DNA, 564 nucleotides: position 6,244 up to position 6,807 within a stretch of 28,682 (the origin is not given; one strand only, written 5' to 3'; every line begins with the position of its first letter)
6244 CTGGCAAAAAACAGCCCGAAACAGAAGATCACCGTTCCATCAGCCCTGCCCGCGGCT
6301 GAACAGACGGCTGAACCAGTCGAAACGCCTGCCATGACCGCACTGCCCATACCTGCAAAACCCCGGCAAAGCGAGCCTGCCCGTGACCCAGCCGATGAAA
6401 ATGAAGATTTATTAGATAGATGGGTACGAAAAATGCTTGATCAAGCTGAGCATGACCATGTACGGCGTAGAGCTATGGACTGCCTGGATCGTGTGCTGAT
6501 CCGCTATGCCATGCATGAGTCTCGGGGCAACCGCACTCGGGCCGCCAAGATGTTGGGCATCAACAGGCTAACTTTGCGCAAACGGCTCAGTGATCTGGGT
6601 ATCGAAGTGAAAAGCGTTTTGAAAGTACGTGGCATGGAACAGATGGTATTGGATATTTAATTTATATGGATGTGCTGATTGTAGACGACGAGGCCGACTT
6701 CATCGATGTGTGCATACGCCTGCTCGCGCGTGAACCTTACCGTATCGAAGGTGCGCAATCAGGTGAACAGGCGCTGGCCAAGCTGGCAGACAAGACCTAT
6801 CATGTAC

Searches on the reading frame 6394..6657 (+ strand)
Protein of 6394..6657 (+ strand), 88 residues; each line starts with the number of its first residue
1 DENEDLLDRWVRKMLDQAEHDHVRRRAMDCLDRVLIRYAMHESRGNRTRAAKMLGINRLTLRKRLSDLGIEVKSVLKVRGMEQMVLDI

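Call 63: search_solved_structures(query=window:6394-6657:+, max_evalue=1, show_alignments=4)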
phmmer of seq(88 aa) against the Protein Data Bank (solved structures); distinct sequences matched with E-value up to 1: 17.
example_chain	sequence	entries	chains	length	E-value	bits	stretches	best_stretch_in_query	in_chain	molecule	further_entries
1fip_A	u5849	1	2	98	1.9e-06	31.4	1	29-70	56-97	FACTOR FOR INVERSION STIMULATION (FIS)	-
1f36_A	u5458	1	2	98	2.6e-06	31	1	29-70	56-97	FIS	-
1ety_A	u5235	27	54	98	3.2e-06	30.7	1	30-70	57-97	FACTOR FOR INVERSION STIMULATION | FACTOR FOR INVERSION STIMULATION (FIS) | DNA-binding protein fis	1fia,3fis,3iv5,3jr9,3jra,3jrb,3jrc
1etk_A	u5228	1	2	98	6e-06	29.8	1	31-70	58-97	FACTOR FOR INVERSION STIMULATION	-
1etx_A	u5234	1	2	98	6.2e-06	29.8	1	30-70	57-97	FACTOR FOR INVERSION STIMULATION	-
1etv_A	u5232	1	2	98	2.3e-05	28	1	30-70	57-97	FACTOR FOR INVERSION STIMULATION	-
1etq_A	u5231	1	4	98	3e-05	27.6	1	31-70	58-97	FACTOR FOR INVERSION STIMULATION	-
1eto_A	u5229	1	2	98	3.1e-05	27.6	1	31-70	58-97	FACTOR FOR INVERSION STIMULATION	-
1etw_A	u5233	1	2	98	3.2e-05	27.5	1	30-70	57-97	FACTOR FOR INVERSION STIMULATION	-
4fis_A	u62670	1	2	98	4.3e-05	27.1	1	30-70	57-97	FACTOR FOR INVERSION STIMULATION (FIS)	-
1ntc_A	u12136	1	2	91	4.7e-05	27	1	5-71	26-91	PROTEIN (NITROGEN REGULATION PROTEIN (NTRC))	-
6m10_A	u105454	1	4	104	0.0002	25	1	31-67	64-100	Putative Fis-like DNA-binding protein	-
1ojl_A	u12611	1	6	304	0.075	16.8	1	31-66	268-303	TRANSCRIPTIONAL REGULATORY PROTEIN ZRAR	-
3ke2_A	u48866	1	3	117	0.11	16.3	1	16-75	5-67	uncharacterized protein YP_928783.1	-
7zbs_X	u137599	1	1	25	0.15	15.9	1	40-62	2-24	HTH_8cm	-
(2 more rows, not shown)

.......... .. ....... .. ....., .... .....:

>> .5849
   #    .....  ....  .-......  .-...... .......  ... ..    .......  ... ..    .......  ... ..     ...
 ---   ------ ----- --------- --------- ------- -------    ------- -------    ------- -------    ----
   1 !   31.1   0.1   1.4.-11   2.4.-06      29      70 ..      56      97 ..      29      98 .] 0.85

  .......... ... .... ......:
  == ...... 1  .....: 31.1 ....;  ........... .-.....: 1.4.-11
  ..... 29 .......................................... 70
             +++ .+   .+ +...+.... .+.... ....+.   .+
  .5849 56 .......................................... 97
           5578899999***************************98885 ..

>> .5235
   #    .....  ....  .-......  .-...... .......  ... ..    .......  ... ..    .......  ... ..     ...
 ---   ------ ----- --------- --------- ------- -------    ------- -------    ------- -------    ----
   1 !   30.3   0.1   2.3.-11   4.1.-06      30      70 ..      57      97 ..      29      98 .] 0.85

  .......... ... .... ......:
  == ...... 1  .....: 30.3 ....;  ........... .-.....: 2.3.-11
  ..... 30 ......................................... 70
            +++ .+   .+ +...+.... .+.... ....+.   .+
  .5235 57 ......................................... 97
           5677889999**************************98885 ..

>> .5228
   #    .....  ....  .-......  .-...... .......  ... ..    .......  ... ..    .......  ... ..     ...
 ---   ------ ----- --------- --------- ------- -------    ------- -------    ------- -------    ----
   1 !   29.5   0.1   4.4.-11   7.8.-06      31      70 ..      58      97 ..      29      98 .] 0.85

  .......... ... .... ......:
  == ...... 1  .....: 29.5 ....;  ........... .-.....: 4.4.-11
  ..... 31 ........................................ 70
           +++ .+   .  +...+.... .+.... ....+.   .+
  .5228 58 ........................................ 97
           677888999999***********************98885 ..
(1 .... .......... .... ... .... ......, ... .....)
